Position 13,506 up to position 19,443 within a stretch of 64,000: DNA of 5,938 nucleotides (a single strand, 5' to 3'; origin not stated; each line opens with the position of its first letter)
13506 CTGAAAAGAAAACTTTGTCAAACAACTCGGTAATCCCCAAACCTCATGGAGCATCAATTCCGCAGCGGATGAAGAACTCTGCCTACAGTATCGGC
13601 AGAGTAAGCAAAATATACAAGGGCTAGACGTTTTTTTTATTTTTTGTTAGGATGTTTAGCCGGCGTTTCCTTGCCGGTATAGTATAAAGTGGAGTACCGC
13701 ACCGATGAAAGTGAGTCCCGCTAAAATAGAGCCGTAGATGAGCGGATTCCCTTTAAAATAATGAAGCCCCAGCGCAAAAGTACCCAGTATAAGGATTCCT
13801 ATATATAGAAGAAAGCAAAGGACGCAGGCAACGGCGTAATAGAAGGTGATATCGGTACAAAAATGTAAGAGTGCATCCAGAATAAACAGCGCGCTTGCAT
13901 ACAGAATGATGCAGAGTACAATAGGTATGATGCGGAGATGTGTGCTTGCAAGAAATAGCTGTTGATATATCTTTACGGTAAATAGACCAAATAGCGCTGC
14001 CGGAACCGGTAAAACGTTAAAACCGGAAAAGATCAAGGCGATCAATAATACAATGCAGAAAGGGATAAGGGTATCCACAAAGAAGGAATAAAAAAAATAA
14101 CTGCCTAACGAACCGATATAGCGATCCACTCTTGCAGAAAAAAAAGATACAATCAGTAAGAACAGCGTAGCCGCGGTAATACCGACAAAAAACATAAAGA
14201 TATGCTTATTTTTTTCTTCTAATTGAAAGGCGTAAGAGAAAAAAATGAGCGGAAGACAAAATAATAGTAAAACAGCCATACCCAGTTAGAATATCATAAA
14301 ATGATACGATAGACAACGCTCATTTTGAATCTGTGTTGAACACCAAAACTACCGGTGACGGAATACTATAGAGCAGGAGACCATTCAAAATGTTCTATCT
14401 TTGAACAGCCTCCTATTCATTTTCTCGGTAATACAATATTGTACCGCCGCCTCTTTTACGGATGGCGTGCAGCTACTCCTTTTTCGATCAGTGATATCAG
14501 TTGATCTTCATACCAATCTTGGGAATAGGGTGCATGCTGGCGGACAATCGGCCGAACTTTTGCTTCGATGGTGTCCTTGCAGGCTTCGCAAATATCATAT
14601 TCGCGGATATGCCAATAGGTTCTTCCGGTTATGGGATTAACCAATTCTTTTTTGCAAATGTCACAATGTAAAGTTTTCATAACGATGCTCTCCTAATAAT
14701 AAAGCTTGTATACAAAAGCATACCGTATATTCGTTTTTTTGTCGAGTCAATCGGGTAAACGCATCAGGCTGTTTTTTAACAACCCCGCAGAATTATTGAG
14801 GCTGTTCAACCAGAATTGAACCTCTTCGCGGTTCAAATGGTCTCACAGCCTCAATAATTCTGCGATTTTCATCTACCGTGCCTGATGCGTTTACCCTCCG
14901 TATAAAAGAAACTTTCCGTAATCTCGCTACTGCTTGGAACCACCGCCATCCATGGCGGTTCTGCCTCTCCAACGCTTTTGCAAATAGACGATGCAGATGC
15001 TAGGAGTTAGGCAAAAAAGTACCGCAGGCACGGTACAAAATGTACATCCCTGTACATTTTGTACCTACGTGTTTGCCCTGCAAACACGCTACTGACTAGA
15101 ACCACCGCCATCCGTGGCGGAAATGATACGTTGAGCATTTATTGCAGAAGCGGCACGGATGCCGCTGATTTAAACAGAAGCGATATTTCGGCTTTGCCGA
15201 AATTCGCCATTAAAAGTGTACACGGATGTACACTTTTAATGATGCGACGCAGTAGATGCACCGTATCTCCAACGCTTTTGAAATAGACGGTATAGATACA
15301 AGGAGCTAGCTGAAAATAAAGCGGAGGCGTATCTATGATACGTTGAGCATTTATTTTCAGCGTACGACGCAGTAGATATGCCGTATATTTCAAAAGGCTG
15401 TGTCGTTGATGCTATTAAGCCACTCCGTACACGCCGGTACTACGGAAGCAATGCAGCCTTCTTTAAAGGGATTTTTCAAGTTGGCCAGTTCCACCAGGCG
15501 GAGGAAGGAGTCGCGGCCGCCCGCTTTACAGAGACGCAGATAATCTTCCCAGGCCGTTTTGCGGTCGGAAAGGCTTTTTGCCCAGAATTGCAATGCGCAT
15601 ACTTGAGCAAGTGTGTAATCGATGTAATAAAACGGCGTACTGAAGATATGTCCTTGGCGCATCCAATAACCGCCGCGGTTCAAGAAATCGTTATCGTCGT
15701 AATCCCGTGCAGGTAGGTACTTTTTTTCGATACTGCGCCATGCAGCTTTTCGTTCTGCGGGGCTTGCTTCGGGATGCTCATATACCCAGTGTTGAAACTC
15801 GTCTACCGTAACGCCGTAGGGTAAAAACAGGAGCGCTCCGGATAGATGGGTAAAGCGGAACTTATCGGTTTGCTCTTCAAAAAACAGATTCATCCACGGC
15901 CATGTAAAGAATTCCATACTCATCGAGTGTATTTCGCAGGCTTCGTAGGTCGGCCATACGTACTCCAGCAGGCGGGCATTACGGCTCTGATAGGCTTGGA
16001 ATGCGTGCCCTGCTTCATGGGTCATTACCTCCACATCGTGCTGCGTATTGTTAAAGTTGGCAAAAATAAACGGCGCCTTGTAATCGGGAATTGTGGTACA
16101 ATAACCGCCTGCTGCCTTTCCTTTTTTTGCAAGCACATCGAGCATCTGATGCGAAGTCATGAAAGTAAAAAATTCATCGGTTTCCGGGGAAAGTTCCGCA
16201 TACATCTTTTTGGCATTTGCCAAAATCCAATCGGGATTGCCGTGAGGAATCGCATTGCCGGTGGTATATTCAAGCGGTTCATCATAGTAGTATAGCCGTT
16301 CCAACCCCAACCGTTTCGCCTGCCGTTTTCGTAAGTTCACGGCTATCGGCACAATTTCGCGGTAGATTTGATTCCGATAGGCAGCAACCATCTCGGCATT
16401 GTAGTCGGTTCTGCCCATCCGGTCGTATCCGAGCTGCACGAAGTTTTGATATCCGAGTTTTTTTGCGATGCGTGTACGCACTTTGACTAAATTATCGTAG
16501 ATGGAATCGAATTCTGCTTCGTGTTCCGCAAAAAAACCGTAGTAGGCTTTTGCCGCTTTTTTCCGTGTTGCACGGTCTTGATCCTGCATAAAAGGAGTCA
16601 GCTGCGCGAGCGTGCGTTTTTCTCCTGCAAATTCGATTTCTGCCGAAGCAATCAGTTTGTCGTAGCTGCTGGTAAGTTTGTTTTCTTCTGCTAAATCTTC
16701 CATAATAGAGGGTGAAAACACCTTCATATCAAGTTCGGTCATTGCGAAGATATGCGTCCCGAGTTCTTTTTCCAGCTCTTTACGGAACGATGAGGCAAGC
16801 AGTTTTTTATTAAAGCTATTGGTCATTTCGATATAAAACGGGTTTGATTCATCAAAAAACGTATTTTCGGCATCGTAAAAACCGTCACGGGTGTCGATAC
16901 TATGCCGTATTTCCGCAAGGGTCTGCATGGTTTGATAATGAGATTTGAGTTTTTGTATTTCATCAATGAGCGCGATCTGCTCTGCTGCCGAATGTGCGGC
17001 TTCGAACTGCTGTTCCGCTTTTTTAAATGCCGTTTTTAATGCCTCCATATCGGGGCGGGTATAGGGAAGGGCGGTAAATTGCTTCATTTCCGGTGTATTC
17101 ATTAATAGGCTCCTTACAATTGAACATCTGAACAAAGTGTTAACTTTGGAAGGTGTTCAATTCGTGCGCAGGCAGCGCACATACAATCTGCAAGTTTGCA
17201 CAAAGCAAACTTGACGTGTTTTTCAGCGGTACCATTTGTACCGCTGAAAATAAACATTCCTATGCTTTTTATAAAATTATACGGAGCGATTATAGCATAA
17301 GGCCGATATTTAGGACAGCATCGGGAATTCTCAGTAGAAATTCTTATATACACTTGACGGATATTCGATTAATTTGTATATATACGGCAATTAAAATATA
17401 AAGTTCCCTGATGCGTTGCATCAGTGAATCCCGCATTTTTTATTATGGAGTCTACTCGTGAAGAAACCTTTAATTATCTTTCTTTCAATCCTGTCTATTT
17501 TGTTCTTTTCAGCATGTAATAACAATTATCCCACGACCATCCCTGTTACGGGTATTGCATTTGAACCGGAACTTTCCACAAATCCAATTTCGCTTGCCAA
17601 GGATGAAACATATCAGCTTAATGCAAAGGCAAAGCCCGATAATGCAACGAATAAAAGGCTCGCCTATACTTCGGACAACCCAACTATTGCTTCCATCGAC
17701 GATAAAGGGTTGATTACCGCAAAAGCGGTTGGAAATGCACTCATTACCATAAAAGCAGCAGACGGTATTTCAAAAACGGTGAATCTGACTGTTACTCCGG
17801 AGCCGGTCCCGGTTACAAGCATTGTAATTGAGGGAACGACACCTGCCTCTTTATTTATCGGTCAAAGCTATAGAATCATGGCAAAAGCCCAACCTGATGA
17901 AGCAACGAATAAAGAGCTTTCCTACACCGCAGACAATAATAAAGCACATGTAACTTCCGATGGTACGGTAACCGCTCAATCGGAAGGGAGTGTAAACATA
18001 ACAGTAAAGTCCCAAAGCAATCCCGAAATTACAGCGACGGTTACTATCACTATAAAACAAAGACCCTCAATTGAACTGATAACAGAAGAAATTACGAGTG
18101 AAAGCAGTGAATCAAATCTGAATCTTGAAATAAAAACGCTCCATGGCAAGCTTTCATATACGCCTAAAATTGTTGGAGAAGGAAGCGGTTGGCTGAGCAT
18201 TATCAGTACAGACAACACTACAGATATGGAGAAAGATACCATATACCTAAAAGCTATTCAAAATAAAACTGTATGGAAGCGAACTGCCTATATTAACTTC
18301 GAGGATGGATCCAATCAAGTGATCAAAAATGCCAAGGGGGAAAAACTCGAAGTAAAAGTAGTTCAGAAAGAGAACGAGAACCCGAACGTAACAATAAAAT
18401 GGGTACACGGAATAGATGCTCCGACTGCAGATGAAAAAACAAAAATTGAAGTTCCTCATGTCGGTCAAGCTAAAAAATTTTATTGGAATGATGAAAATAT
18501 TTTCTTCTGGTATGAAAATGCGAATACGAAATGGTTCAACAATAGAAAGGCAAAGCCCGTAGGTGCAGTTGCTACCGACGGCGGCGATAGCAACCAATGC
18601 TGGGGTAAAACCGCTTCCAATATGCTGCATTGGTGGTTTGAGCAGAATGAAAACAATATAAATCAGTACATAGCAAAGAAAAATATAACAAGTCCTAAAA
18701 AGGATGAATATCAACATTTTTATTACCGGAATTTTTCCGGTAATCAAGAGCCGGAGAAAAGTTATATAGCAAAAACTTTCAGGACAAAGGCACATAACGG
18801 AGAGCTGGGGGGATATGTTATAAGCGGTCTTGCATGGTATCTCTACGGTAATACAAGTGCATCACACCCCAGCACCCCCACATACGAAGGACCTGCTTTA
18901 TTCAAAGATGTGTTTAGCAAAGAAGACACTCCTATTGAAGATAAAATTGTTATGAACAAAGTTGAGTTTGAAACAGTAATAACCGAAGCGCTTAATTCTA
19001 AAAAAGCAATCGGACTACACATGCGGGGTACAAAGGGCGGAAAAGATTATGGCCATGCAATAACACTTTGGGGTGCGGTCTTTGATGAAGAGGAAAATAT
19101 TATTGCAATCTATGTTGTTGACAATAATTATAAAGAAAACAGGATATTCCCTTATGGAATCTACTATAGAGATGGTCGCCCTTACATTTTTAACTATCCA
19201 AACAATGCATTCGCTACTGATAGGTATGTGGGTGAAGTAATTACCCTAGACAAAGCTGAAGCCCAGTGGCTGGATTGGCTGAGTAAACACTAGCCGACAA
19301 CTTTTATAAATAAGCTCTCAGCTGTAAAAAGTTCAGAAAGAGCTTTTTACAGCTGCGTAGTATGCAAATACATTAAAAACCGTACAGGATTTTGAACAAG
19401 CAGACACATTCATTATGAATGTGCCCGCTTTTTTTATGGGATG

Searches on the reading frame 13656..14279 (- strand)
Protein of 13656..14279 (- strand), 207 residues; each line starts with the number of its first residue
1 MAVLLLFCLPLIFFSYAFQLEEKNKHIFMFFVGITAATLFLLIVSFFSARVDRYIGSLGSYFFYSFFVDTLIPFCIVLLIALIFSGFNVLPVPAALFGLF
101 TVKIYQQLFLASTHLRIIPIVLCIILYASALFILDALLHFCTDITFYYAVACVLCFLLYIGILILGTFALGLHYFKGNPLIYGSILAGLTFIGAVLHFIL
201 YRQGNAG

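Call 60: search_protein_families(library=pfam, proteins=[window:13656-14279:-])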
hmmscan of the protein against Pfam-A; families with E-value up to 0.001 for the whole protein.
window:13656-14279:- (207 aa): 0 families

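Call 68: find_encoding_contigs(protein=window:13656-14279:-, flank=6000, max_places=10)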
Protein window:13656-14279:- (207 aa): 3 contigs read that carry it; 3 places shown.
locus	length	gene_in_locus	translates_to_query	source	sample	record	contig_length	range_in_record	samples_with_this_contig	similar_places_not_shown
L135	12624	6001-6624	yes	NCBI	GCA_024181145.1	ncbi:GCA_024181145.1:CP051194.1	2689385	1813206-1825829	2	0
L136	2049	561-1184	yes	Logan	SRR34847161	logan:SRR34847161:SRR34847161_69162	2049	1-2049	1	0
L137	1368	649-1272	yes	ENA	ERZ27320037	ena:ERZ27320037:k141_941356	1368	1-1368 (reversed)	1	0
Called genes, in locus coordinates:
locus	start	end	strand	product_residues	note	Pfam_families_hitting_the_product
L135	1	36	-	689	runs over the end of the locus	PF02922:CBM_48, PF00128:Alpha-amylase, PF18033:SpuA_C (weak)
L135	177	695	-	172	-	PF01814:Hemerythrin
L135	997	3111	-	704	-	PF02368:Big_2, PF21461:HL_N-beta (faint), PF21764:Invasin_D4 (faint), PF26182:Ig_NUP210_5th (faint), PF02368:Big_2, PF26918:Ig_Eae (weak), PF09028:Mac-1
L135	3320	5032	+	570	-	PF01432:Peptidase_M3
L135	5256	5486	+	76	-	PF08011:PDDEXK_9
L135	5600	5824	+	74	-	-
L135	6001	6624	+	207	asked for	-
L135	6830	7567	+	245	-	PF04620:FlaA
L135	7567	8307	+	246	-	PF04620:FlaA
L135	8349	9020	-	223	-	PF26351:DUF8091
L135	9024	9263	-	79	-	-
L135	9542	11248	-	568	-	PF04851:ResIII (faint), PF00270:DEAD, PF00271:Helicase_C, PF16124:RecQ_Zn_bind (weak)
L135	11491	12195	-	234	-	PF01048:PNP_UDP_1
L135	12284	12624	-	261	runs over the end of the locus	-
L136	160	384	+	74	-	-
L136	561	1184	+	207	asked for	-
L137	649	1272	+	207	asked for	-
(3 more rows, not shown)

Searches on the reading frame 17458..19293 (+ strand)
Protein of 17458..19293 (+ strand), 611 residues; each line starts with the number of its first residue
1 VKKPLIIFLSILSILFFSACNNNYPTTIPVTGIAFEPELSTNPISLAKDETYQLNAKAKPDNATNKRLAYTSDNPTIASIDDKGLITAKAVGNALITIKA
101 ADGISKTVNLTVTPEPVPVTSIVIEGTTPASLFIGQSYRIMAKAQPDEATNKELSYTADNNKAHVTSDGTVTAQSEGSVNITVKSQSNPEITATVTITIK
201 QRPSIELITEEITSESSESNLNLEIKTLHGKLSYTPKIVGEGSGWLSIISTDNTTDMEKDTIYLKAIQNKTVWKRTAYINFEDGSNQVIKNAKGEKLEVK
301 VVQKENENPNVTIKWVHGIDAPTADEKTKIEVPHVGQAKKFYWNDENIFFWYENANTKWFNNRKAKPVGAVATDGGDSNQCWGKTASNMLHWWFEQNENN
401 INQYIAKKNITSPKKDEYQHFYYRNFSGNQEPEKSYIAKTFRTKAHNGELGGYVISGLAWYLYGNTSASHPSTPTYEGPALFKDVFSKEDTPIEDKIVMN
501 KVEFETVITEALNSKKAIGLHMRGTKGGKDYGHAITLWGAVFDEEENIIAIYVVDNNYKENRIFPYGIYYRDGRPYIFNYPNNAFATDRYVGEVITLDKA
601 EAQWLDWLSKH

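Call 60: search_protein_families(library=pfam, proteins=[window:17458-19293:+])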
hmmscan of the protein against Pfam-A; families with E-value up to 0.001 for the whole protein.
window:17458-19293:+ (611 aa): 3 families
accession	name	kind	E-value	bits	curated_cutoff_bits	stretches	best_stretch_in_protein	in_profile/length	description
PF02368.24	Big_2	-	2.5e-21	75.9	22.8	2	39-110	7-77/79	Bacterial Ig-like domain (group 2)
PF09028.16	Mac-1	-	5e-18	65.7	20.3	1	285-559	40-313/361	Mac 1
PF22359.2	Big-like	-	3e-05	24.6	27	1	69-113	4-47/48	Bacterial Ig-like domain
